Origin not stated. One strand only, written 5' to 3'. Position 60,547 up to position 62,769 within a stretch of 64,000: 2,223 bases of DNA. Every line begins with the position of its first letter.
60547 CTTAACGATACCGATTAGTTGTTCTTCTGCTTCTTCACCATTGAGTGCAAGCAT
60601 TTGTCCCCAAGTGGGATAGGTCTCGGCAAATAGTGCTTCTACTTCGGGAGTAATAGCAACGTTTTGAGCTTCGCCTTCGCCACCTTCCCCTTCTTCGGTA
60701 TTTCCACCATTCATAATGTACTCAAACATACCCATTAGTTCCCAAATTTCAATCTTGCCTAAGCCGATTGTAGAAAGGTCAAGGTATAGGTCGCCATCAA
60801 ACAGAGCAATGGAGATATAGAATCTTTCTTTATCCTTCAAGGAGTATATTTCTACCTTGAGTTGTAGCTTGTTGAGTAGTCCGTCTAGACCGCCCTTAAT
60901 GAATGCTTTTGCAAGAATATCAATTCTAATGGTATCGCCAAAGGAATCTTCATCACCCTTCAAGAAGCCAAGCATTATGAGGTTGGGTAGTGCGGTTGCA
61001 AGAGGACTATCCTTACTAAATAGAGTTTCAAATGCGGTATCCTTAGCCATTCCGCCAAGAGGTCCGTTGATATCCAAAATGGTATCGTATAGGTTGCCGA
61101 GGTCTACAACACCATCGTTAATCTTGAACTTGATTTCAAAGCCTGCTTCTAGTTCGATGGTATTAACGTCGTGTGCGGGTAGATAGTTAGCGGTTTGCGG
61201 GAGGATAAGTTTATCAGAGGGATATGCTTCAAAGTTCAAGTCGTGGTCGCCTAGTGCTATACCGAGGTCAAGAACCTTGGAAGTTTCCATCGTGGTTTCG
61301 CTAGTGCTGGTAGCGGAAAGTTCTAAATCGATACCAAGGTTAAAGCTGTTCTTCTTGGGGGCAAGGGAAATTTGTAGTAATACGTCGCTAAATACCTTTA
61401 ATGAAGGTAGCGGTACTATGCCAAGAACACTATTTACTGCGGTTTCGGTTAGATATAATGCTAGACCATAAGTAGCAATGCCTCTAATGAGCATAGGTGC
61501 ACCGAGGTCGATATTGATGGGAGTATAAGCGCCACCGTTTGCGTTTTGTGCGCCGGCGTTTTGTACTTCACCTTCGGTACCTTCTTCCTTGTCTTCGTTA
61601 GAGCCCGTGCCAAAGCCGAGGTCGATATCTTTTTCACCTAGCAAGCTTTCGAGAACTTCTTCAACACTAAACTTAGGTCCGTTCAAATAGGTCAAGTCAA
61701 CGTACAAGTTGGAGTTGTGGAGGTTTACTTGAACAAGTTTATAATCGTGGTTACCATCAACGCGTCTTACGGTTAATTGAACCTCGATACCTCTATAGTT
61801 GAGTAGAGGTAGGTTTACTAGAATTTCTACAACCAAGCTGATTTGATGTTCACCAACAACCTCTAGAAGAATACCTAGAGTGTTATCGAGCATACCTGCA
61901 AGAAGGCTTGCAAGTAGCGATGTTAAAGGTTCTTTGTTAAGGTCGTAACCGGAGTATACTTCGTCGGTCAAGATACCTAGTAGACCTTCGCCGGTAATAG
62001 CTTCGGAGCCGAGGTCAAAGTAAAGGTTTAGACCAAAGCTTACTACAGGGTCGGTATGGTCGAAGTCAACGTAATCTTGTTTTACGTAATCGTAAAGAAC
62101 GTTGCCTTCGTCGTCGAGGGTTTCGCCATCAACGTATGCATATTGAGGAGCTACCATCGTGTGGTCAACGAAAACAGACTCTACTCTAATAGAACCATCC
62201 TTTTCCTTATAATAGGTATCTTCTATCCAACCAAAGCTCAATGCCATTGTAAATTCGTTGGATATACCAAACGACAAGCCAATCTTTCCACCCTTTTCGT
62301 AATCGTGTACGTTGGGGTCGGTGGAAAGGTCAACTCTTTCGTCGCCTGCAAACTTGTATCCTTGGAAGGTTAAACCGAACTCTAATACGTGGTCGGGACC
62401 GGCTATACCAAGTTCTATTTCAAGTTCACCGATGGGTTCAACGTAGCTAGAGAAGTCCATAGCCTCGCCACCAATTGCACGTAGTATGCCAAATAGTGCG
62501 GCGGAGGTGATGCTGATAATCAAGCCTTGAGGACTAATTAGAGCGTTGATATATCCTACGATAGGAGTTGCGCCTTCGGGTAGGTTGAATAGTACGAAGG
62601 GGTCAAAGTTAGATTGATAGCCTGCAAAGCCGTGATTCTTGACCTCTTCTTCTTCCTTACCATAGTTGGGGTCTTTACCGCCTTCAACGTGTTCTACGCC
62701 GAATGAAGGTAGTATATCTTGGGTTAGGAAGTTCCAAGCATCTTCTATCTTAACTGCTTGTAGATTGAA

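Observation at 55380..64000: At least 8 long, highly diverged modules closed by a conserved strand motif, an acidic/Gly linker and a V-Q-N-A-G-type junction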

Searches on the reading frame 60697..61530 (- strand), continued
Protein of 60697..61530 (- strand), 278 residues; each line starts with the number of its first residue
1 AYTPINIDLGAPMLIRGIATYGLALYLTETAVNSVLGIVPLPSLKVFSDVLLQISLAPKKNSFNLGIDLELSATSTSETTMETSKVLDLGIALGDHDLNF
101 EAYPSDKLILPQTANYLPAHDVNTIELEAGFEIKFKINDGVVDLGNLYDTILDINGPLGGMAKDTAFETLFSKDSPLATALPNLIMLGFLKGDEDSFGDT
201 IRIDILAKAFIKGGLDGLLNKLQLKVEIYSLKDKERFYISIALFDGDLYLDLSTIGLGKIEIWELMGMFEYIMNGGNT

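Call 70: find_encoding_contigs(protein=P0015, flank=9000, max_places=1)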
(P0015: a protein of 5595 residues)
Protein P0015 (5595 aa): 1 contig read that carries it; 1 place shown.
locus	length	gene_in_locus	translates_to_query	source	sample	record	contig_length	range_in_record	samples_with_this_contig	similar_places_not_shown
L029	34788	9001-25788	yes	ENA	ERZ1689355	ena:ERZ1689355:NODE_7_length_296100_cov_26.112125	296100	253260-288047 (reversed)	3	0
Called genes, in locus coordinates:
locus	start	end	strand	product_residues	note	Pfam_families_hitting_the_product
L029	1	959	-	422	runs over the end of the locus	PF08245:Mur_ligase_M (weak), PF02875:Mur_ligase_C, PF27239:FOL3_C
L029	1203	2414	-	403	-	PF01676:Metalloenzyme, PF10143:PhosphMutase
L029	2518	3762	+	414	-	PF01553:Acyltransferase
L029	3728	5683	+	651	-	PF20736:Glyco_hydro127M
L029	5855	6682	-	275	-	PF07786:HGSNAT_cat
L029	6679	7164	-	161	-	-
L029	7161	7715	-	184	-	PF00440:TetR_N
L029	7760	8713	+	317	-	-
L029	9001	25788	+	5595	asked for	-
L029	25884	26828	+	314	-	PF03547:Mem_trans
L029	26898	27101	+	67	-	PF08984:DUF1858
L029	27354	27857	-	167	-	PF07670:Gate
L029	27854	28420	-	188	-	PF07670:Gate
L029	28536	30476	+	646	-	PF00133:tRNA-synt_1, PF01406:tRNA-synt_1e (faint), PF01921:tRNA-synt_1f (faint), PF09334:tRNA-synt_1g, PF00133:tRNA-synt_1, PF08264:Anticodon_1 (weak), PF19303:Anticodon_3, PF01588:tRNA_bind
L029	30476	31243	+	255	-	PF01026:TatD_DNase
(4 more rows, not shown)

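Call 71: find_encoding_contigs(protein=P0020, flank=9000, max_places=1)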
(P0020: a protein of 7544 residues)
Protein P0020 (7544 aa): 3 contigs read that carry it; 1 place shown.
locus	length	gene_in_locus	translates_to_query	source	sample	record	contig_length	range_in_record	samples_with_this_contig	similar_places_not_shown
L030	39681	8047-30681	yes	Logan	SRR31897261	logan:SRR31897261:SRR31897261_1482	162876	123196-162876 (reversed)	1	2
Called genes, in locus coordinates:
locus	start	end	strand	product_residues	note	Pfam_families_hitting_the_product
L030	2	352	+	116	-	?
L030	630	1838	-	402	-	PF01676:Metalloenzyme, PF10143:PhosphMutase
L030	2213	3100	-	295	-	PF01757:Acyl_transf_3 (faint), PF07786:HGSNAT_cat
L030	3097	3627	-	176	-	-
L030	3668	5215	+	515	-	PF02838:Glyco_hydro_20b, PF00728:Glyco_hydro_20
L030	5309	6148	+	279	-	-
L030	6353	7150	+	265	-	PF02585:PIG-L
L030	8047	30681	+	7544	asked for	-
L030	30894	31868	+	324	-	PF03547:Mem_trans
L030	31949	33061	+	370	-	PF13421:Band_7_1, PF01145:Band_7, PF17032:Zn_ribbon_15 (faint), PF24460:DUF7575 (faint), PF24463:DUF7577 (faint), PF12773:DZR, PF13240:Zn_Ribbon_1 (weak), PF13248:Zn_ribbon_3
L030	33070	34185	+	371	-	-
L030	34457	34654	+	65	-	PF08984:DUF1858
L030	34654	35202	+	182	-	PF07883:Cupin_2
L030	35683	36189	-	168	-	PF07670:Gate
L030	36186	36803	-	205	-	PF07670:Gate (weak)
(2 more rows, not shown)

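Call 72: find_encoding_contigs(protein=P0033, flank=9000, max_places=1)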
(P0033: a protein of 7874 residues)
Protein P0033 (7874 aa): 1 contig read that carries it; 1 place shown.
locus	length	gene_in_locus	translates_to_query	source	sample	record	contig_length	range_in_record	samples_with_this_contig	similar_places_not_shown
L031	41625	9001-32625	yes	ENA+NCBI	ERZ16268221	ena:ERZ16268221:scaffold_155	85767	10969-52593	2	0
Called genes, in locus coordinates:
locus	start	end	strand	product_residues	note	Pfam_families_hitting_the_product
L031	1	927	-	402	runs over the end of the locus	PF01676:Metalloenzyme, PF10143:PhosphMutase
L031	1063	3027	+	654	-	PF07944:Beta-AFase-like_GH127_cat (weak)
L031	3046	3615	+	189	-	PF03703:bPH_2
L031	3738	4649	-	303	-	PF07786:HGSNAT_cat, PF01757:Acyl_transf_3 (weak)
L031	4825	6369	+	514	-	PF02838:Glyco_hydro_20b, PF00728:Glyco_hydro_20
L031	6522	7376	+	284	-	-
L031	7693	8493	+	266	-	PF02585:PIG-L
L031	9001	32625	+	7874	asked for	-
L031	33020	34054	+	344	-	PF03547:Mem_trans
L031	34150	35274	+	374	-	PF13421:Band_7_1, PF01145:Band_7, PF13240:Zn_Ribbon_1 (weak), PF13248:Zn_ribbon_3, PF12773:DZR, PF13240:Zn_Ribbon_1 (weak), PF13248:Zn_ribbon_3 (weak), PF13240:Zn_Ribbon_1, +4 more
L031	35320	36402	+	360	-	PF08271:Zn_Ribbon_TF (faint)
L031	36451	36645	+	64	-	PF08984:DUF1858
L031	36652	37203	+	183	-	PF12844:HTH_19 (weak), PF07883:Cupin_2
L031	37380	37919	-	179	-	PF07670:Gate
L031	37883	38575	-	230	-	-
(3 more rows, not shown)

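Call 75: fold_search(model_id=the predicted structure, library=viral)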
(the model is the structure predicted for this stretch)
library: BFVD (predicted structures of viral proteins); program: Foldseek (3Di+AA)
matches with E <= 10: 248; with E <= 0.001: 0
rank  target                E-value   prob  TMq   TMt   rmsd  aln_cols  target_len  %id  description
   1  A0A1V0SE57            1.0e-01  0.08  0.12  0.10  24.1       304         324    8  Uncharacterized protein [Indivirus ILV1]
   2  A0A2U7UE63            1.2e-01  0.08  0.11  0.05  20.7       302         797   10  Morn repeat domain containing protein [Pandoravirus macleodensis]
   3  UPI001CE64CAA         1.6e-01  0.30  0.21  0.09  19.4       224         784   10  (no name look-up for this kind of identifier)
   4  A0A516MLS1            3.1e-01  0.08  0.13  0.06  23.3       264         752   10  (no name in the UniProt tables at hand)
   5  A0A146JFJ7            3.9e-01  0.03  0.09  0.09  23.0       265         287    8  (no name in the UniProt tables at hand)
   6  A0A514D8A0            4.1e-01  0.06  0.11  0.14  26.7       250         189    7  Maturation (Fragment) [Leviviridae sp.]
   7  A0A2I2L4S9            4.4e-01  0.01  0.08  0.06  21.2       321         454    8  MORN-repeat protein [Orpheovirus IHUMI-LCC2]
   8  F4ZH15                4.6e-01  0.72  0.21  0.16   9.0       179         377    8  (no name in the UniProt tables at hand)
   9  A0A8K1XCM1            6.7e-01  0.04  0.11  0.08  28.4       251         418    8  (no name in the UniProt tables at hand)
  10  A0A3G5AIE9            7.1e-01  0.03  0.10  0.08  26.9       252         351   10  Uncharacterized protein [Solumvirus sp.]
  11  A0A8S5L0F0            7.9e-01  0.04  0.10  0.09  24.2       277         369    8  Maturation protein [ssRNA phage SRR7976300_8]
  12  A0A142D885            8.4e-01  0.06  0.12  0.15  16.2       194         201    8  Maturation [Leviviridae sp.]
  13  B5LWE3                8.4e-01  0.01  0.06  0.07  31.9       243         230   11  Uncharacterized protein [Feldmannia species virus]
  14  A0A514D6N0            8.8e-01  0.05  0.13  0.11  28.4       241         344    9  Uncharacterized protein [Leviviridae sp.]
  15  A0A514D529            8.8e-01  0.03  0.11  0.13  25.0       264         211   10  Maturation (Fragment) [Leviviridae sp.]
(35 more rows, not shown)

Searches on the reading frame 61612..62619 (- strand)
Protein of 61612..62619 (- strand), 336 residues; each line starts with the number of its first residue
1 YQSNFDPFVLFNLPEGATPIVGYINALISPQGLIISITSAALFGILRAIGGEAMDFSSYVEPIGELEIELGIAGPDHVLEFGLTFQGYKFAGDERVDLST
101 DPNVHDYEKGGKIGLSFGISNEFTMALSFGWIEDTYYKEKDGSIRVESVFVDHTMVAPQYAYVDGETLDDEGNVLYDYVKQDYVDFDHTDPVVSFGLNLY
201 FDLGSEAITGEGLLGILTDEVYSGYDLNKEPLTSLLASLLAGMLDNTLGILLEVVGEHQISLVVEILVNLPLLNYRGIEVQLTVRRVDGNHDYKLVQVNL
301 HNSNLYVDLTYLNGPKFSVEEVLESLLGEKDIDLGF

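Call 59: find_related_loci(query=A3, collection=genome_contigs, flank=1500)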
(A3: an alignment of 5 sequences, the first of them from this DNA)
Query A3 (336 aa) in genome_contigs; peptide patterns used: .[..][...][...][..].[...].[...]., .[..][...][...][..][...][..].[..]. (x = any residue, [..] = any of these).
56 stretches matched a pattern; 21 encode a relative of the query (tblastn E <= 1e-3); 20 distinct loci.
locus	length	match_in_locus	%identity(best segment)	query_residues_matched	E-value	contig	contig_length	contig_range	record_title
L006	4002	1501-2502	84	1-333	0e+0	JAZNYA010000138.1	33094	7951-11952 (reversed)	MAG: Candidatus Stercoripulliclostridium sp. isolate T1900044777_TS20190243.MAGScoT_cleanbin_000072 SGB_2502_k141_218472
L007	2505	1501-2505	81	1-334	0e+0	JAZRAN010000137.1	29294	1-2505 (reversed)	MAG: Candidatus Stercoripulliclostridium sp. isolate T1900045141_TC20190135.MAGScoT_cleanbin_000010 SGB_4919_k141_269222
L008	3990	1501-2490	81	1-334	0e+0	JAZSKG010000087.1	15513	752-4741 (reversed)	MAG: Candidatus Stercoripulliclostridium sp. isolate T1900044561_TS20190027.MAGScoT_cleanbin_000024 SGB_368_k141_2053201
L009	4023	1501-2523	80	1-336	0e+0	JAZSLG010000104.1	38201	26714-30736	MAG: Candidatus Stercoripulliclostridium sp. isolate T1900044558_TS20190024.MAGScoT_cleanbin_000033 SGB_336_k141_3649326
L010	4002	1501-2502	84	1-333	0e+0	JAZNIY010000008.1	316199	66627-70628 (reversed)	MAG: Candidatus Stercoripulliclostridium sp. isolate T1900044682_TS20190148.MAGScoT_cleanbin_000015 SGB_1698_k141_161195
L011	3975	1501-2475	71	6-334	4e-153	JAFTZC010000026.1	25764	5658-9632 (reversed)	MAG: Clostridia bacterium isolate RGIG4281 Roe_deer_Colon.Co__c753595, whole genome shotgun sequence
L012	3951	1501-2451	51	1-333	3e-101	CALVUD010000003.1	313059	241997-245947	MAG: uncultured Clostridia bacterium isolate BRZ_BR__bin51 genome assembly, contig: BRZ_BR__NODE_21_length_313059_cov_17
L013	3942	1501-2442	50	1-331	2e-100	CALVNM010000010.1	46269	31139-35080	MAG: uncultured Clostridia bacterium isolate BRZ_GG__bin59 genome assembly, contig: BRZ_GG__NODE_1167_length_46269_cov_6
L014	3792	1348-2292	50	1-333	3e-100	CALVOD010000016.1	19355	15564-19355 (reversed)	MAG: uncultured Clostridia bacterium isolate BRZ_AB__bin25 genome assembly, contig: BRZ_AB__NODE_2707_length_19355_cov_1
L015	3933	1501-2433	49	5-333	3e-98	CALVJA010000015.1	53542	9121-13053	MAG: uncultured Clostridia bacterium isolate BRZ_CF__bin14 genome assembly, contig: BRZ_CF__NODE_782_length_53542_cov_12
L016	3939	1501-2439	49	1-331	2e-98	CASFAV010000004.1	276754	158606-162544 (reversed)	uncultured Eubacteriales bacterium isolate SI.O39.metabat-bins.38 genome assembly, contig: SI.O39.metabat-bins.38.fa_k14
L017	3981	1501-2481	48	5-333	1e-96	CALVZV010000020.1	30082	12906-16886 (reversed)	MAG: uncultured Clostridia bacterium isolate BRZ_GG__bin40 genome assembly, contig: BRZ_GG__NODE_2103_length_30082_cov_6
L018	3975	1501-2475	48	2-333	4e-94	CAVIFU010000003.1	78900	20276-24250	Ruminococcus bicirculans (ex Wegman et al. 2014) isolate H07682-L1_cleanbin_000021 genome assembly, contig: Spades_H0768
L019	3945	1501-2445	44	1-335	8e-79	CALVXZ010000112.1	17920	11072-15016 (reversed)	MAG: uncultured Clostridia bacterium isolate BRZ_GG__bin9 genome assembly, contig: BRZ_GG__NODE_4156_length_17920_cov_8.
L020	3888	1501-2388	39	5-336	2e-64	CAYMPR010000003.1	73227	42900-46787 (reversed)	MAG TPA_asm: uncultured Christensenellaceae bacterium isolate binchicken_co154_75 genome assembly, contig: NODE_327_leng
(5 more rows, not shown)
